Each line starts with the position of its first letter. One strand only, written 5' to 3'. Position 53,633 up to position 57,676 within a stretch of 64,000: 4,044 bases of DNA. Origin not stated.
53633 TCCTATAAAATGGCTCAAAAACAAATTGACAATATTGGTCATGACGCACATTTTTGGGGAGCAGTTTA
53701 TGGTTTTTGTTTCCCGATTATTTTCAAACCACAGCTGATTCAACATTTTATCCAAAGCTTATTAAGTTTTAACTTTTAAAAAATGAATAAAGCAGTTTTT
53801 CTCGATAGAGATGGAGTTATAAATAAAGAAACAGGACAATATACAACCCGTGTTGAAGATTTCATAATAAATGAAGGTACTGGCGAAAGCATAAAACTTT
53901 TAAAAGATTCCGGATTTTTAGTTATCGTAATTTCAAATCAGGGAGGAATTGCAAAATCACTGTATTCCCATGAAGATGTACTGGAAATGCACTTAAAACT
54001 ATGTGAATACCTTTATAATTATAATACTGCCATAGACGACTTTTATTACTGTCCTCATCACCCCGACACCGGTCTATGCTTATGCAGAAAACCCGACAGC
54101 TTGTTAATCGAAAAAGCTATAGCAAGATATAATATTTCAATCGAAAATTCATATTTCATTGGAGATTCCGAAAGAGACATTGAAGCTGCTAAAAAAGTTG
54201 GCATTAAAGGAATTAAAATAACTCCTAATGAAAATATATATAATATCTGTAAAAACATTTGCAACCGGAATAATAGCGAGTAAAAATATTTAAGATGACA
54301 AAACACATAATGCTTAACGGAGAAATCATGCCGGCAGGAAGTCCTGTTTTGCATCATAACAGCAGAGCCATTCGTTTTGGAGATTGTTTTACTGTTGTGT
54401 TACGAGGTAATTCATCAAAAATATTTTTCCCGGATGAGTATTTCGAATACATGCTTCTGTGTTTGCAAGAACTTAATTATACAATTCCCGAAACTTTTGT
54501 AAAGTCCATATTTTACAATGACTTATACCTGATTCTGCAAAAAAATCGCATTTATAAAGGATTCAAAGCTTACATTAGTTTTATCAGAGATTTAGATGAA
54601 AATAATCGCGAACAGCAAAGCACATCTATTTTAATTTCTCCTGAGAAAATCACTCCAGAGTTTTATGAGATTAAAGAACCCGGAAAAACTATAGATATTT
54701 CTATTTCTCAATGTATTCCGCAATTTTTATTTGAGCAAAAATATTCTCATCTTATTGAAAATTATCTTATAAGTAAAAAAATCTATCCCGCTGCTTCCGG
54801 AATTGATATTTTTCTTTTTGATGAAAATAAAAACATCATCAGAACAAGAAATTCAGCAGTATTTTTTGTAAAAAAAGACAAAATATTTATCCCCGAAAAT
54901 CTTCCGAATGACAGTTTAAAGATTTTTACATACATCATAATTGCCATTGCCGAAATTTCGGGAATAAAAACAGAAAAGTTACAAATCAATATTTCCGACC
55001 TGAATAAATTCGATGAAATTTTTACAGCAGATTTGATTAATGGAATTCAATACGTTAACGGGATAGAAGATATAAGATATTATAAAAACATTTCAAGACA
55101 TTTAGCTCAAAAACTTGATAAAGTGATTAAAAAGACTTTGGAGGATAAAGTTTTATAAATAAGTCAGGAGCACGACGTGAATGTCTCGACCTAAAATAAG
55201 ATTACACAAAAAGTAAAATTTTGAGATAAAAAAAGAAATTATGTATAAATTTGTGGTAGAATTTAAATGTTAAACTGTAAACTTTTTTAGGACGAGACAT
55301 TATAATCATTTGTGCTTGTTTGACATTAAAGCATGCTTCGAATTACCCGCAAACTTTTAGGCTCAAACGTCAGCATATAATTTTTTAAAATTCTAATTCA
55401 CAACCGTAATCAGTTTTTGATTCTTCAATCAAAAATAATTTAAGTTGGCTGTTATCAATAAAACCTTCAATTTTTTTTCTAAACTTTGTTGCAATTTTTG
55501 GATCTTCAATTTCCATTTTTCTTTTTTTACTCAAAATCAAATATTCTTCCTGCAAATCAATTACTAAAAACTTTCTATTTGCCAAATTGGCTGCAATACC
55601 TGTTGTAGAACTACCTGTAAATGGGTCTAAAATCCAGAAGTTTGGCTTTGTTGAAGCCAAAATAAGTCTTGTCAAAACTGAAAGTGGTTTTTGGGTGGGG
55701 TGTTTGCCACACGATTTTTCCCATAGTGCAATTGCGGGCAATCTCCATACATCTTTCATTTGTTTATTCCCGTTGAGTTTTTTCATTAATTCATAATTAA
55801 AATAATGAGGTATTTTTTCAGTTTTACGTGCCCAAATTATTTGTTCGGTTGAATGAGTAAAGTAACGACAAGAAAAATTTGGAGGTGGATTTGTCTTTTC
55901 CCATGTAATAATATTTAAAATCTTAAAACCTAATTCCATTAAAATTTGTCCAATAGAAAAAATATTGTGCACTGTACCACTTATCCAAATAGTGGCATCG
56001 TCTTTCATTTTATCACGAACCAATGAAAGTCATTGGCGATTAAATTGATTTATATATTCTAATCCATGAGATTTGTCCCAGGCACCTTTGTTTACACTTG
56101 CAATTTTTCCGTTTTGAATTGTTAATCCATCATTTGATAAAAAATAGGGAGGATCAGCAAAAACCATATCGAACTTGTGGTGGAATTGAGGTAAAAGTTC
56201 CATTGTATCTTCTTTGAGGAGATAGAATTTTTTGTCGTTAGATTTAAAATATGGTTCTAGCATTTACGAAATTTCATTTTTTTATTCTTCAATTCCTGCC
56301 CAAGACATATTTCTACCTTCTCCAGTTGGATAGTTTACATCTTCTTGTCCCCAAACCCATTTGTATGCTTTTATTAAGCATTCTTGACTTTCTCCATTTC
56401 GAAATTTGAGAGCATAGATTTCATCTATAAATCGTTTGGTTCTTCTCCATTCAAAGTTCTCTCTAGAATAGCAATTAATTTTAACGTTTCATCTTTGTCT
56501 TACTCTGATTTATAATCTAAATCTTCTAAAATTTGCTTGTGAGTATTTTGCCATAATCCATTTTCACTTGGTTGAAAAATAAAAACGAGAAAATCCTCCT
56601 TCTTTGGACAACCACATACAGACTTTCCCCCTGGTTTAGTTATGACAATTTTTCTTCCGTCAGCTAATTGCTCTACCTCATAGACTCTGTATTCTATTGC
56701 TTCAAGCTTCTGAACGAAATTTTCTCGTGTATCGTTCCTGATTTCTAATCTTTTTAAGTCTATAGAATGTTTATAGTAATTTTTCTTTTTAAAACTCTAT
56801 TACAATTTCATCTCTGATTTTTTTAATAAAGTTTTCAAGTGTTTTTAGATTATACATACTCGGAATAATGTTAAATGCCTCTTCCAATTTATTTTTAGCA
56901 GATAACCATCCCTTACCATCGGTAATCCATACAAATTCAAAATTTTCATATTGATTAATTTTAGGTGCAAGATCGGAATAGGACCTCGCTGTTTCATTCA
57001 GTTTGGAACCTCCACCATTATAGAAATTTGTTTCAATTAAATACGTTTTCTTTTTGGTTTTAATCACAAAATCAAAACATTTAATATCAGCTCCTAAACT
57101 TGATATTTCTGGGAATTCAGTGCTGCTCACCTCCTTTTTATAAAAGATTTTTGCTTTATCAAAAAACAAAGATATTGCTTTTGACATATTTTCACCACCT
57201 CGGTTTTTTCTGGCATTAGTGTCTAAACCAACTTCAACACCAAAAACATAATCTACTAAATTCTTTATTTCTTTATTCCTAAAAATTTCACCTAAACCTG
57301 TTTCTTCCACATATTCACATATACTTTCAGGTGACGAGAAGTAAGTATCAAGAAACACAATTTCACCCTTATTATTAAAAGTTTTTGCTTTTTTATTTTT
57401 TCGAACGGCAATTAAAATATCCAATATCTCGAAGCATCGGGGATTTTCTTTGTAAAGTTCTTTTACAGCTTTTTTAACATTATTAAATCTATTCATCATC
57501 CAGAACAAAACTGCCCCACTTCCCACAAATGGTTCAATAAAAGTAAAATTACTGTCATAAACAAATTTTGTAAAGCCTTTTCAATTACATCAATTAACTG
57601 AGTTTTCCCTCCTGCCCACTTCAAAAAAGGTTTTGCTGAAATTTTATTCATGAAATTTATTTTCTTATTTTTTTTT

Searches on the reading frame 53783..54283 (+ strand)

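Call 25: search_protein_families(library=pfam, proteins=[window:53783-54283:+], max_evalue=0.001)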
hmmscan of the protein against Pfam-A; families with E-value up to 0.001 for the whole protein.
window:53783-54283:+ (166 aa): 5 families
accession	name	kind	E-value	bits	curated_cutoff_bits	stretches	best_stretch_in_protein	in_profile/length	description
PF13242.12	Hydrolase_like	-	2.4e-10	40.6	22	1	101-144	2-46/75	HAD-hyrolase-like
PF13419.12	HAD_2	-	5.8e-09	36.8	23.8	1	102-144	134-176/178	Haloacid dehalogenase-like hydrolase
PF00702.32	Hydrolase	-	2.1e-07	31.9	26.4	1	23-140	93-191/191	haloacid dehalogenase-like hydrolase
PF08645.17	PNK3P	-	5.1e-07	30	22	1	12-130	11-127/161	Polynucleotide kinase 3 phosphatase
PF08282.18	Hydrolase_3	-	0.00035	20.8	20.9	0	109-165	192-248/255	haloacid dehalogenase-like hydrolase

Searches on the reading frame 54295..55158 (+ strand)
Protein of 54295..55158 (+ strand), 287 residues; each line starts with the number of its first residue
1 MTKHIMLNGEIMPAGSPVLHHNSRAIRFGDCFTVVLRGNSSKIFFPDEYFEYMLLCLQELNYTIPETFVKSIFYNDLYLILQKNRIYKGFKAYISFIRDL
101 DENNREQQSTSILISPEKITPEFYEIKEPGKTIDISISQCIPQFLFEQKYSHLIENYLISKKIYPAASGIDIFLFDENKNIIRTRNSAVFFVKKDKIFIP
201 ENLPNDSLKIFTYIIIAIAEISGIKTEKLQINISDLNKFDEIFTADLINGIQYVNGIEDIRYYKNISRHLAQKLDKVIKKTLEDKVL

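Call 25: search_protein_families(library=pfam, proteins=[window:54295-55158:+], max_evalue=0.001)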
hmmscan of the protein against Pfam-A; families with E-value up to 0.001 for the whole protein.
window:54295-55158:+ (287 aa): 1 family
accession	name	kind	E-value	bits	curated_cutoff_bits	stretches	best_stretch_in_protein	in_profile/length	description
PF01063.24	Aminotran_4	-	4.7e-07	30.3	28.5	1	36-244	6-210/223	Amino-transferase class IV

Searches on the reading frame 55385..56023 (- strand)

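Call 25: search_protein_families(library=pfam, proteins=[window:55385-56023:-], max_evalue=0.001)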
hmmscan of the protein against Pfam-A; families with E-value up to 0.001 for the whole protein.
window:55385-56023:- (212 aa): 1 family
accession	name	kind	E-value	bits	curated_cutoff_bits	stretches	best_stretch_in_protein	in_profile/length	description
PF01555.25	N6_N4_Mtase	-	9.1e-44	150.5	26.7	1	2-166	39-220/221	DNA methylase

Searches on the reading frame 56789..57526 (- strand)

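Call 25: search_protein_families(library=pfam, proteins=[window:56789-57526:-], max_evalue=0.001)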
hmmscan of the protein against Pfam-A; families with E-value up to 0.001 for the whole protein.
window:56789-57526:- (245 aa): 1 family
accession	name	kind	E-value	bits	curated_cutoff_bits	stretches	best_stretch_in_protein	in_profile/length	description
PF04556.18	DpnII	-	1e-79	268.2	23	1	15-235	46-277/278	DpnII restriction endonuclease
